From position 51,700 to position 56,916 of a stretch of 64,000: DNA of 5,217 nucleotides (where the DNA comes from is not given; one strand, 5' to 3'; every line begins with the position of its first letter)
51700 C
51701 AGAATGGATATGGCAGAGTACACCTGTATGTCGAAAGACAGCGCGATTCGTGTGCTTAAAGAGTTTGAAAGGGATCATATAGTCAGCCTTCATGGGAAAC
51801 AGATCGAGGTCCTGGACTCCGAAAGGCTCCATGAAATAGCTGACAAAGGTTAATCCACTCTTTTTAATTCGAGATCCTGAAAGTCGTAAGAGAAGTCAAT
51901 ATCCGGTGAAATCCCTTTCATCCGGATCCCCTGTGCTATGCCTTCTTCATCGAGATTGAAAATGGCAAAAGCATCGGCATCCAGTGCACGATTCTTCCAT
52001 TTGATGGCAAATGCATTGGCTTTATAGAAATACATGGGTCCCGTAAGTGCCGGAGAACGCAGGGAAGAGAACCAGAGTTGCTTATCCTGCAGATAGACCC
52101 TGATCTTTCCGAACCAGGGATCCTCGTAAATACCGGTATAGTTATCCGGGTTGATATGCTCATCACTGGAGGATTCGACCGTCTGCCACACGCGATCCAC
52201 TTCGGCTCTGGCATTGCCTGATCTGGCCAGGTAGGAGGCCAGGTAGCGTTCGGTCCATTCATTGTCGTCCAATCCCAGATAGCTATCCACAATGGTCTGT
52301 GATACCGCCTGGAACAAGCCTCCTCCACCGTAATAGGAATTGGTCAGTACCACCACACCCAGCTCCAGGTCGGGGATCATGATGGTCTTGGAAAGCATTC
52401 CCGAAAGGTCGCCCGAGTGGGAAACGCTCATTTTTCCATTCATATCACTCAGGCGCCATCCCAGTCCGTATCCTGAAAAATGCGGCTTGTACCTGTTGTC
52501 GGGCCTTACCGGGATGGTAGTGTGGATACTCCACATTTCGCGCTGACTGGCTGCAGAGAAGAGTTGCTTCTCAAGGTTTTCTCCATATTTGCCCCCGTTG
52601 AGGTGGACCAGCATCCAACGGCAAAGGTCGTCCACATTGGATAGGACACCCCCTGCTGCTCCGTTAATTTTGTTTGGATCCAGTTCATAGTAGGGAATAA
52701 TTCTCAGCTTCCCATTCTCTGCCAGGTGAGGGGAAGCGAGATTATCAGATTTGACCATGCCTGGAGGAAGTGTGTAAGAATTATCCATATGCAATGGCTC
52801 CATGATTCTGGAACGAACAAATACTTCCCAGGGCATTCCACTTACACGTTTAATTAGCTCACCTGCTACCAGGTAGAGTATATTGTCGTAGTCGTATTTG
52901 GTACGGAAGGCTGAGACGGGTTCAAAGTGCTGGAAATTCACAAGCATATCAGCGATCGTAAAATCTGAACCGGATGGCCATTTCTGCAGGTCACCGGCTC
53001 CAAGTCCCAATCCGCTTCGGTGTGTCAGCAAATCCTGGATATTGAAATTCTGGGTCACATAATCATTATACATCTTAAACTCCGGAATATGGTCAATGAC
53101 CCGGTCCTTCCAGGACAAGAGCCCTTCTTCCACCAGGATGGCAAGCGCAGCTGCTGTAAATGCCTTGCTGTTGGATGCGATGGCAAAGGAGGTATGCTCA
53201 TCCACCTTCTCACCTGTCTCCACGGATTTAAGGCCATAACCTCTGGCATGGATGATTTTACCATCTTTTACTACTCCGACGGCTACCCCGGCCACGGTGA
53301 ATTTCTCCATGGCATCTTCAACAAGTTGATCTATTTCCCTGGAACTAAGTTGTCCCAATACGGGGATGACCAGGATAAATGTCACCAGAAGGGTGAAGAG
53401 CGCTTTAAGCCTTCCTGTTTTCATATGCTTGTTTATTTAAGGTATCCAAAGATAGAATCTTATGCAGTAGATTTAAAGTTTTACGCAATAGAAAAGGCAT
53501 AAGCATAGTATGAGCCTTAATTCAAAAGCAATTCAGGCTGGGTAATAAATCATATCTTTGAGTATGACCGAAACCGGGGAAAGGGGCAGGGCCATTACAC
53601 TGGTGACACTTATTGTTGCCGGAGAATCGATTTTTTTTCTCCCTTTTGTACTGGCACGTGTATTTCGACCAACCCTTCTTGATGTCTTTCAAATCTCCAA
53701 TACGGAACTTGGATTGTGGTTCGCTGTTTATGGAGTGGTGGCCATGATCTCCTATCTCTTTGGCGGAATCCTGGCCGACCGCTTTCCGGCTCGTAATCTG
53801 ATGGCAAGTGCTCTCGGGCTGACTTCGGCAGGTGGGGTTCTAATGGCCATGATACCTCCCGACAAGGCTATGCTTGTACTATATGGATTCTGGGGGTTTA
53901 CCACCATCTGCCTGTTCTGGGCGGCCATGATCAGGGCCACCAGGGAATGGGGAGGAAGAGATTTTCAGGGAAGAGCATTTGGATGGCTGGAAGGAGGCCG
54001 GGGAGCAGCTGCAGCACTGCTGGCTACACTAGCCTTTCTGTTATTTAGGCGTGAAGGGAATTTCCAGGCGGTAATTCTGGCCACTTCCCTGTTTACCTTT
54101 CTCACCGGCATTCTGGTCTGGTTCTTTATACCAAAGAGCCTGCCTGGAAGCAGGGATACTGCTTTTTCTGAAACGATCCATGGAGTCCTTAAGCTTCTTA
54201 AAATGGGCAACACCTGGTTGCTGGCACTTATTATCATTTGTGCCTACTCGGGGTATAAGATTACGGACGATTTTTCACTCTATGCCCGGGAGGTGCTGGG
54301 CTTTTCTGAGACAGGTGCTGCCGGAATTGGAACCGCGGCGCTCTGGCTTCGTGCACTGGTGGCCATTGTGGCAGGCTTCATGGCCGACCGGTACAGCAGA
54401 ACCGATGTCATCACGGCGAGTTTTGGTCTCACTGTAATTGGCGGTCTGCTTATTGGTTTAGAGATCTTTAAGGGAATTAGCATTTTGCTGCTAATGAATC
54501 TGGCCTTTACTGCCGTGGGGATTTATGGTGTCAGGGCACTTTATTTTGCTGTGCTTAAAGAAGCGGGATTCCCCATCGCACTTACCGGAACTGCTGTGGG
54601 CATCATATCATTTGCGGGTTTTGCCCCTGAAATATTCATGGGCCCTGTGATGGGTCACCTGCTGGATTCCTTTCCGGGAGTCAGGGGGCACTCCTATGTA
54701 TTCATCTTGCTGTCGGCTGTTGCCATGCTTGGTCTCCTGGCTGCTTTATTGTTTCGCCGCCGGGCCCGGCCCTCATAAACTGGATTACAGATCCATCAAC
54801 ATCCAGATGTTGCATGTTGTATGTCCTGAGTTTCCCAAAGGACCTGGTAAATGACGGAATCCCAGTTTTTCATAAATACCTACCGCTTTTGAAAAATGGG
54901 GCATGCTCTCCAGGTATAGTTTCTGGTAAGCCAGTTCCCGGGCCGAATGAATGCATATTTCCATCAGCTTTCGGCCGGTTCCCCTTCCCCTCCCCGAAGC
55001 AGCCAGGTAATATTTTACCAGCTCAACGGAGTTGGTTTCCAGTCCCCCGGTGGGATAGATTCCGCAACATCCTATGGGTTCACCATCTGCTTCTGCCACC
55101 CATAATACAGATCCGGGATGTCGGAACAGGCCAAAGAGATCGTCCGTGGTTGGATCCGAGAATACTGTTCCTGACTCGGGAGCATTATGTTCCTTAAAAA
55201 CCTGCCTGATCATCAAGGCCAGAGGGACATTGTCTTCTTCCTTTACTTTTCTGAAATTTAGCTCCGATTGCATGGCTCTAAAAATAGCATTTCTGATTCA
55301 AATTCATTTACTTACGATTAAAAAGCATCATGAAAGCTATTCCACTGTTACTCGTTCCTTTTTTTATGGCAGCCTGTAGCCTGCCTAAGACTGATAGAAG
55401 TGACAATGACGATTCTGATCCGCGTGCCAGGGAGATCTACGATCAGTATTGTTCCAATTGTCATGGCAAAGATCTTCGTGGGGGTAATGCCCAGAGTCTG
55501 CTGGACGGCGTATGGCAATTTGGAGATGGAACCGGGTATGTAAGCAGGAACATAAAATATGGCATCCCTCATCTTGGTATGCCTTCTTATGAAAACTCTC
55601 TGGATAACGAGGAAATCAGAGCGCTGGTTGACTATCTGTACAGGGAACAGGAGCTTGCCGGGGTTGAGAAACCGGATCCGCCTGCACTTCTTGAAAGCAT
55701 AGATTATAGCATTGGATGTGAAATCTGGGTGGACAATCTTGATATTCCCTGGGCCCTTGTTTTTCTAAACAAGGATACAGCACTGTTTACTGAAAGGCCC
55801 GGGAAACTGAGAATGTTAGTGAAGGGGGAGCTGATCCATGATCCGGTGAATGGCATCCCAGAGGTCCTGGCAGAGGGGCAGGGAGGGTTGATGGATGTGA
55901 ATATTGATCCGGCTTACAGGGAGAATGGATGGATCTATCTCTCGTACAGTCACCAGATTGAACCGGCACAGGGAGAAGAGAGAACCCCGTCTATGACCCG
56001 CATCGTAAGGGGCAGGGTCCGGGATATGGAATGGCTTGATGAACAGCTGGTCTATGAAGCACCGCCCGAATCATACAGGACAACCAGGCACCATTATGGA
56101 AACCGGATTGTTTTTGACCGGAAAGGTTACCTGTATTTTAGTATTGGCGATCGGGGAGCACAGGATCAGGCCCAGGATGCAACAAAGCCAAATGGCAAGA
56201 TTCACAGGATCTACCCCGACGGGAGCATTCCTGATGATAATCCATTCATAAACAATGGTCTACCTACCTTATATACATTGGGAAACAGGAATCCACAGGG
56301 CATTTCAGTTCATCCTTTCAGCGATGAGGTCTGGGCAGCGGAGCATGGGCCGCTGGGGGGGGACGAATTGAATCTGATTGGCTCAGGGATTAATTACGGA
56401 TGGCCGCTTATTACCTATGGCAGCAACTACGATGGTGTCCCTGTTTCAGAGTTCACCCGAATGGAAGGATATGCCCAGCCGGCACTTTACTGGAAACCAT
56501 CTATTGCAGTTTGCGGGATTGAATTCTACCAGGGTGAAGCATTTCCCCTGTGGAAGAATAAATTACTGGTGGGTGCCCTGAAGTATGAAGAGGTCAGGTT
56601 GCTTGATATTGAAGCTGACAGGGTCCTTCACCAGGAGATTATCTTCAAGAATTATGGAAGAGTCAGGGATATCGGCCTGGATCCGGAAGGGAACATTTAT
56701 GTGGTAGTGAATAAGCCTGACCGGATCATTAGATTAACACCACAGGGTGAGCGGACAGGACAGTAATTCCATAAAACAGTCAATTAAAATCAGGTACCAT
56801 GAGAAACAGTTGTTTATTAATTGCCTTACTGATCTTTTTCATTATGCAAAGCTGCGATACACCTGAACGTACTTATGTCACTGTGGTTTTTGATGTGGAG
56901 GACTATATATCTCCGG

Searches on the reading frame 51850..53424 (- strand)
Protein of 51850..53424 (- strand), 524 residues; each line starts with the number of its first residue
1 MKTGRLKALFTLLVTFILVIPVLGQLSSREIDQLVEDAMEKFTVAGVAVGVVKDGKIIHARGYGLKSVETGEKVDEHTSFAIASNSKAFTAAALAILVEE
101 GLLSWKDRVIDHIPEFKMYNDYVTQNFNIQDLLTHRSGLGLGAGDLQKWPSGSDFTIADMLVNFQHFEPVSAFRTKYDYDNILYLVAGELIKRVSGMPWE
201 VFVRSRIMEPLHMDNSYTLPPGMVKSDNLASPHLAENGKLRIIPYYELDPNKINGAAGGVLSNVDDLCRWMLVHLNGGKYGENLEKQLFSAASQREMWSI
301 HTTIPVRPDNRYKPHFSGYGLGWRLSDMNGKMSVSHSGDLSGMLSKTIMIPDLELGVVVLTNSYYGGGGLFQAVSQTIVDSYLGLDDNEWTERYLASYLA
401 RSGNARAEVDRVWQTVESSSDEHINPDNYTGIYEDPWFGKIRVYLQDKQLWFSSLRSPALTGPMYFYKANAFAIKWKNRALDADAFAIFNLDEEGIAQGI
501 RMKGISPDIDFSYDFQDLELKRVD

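Call 7: search_protein_families(library=pfam, proteins=[window:51850-53424:-], max_evalue=0.01)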
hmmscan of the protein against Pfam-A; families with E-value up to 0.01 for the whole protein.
window:51850-53424:- (524 aa): 3 families
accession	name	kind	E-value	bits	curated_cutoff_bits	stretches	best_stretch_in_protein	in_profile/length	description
PF00144.29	Beta-lactamase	-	6.5e-62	210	27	1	31-366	1-313/329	Beta-lactamase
PF11954.13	DUF3471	-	6.5e-15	55.8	29.3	1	427-522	13-103/103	Domain of unknown function (DUF3471)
PF13354.11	Beta-lactamase2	-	0.0082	15.9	22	0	65-160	4-78/214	Beta-lactamase enzyme family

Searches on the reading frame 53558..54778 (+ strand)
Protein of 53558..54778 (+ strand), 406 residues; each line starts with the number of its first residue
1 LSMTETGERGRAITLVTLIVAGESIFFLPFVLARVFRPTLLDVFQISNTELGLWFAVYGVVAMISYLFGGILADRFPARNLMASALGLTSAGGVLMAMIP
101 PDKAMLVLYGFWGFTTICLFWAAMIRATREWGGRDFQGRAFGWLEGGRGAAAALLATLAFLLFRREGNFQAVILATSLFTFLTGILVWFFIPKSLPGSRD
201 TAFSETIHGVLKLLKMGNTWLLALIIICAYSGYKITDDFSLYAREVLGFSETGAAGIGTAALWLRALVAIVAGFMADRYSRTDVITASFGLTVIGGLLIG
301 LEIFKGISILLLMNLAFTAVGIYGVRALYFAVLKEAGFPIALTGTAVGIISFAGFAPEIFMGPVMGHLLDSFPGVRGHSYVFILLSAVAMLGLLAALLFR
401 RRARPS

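Call 7: search_protein_families(library=pfam, proteins=[window:53558-54778:+], max_evalue=0.01)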
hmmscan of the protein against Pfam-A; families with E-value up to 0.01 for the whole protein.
window:53558-54778:+ (406 aa): 2 families
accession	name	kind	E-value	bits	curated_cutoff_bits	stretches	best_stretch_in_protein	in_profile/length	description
PF07690.21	MFS_1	-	1.3e-27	97.1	33.4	2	27-257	9-246/347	Major Facilitator Superfamily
PF12832.13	MFS_1_like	-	0.00035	20.2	25.2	1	41-144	239-342/373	MFS_1 like family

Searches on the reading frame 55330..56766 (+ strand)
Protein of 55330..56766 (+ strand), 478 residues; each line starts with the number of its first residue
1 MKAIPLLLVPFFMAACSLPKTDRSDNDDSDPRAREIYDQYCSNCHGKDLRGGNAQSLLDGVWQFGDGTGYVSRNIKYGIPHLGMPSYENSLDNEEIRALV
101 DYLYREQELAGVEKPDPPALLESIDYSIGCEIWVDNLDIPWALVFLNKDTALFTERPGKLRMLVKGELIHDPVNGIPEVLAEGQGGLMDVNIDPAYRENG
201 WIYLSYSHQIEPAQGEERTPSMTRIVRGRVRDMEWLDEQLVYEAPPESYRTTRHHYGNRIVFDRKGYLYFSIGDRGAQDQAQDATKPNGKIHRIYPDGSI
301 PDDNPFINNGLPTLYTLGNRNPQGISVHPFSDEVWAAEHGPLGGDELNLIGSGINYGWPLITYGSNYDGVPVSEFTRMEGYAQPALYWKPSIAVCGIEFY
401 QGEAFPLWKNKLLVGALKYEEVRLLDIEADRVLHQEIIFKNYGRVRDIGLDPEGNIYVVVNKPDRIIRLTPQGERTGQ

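Call 46: search_protein_families(library=pfam, proteins=[window:55330-56766:+], max_evalue=0.0001)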
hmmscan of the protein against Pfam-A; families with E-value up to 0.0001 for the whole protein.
window:55330-56766:+ (478 aa): 2 families
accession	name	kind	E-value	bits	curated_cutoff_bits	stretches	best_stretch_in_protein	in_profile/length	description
PF07995.17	GSDH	-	2.4e-109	366.1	25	1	137-464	1-327/332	Glucose / Sorbosone dehydrogenase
PF13442.11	Cytochrome_CBB3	-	1.4e-10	41.8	27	1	32-103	5-68/68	Cytochrome C oxidase, cbb3-type, subunit III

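Call 55: search_protein_families(library=ncbifam, proteins=[window:55330-56766:+], max_evalue=0.001)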
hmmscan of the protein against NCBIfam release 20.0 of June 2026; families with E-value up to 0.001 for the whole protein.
window:55330-56766:+ (478 aa): 5 families
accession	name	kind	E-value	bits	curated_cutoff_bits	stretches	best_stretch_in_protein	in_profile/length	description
TIGR03606.1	non_repeat_PQQ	subfamily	2e-31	109.3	434.55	1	132-361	24-270/454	glucose/sorbosone family PQQ-dependent dehydrogenase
TIGR00782.1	ccoP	equivalog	3.5e-09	36.4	179.95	1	26-105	199-280/285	cytochrome-c oxidase, cbb3-type subunit III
NF011054.0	PRK14486.1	equivalog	5.1e-08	32.8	447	1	28-107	213-291/294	putative bifunctional cbb3-type cytochrome c oxidase subunit II/cytochrome c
NF045774.1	cytochro_C551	exception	1.8e-06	27.9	118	1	8-57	11-66/110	cytochrome c551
NF045773.1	cytochro_C550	exception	0.00012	22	125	1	26-103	45-116/118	cytochrome c550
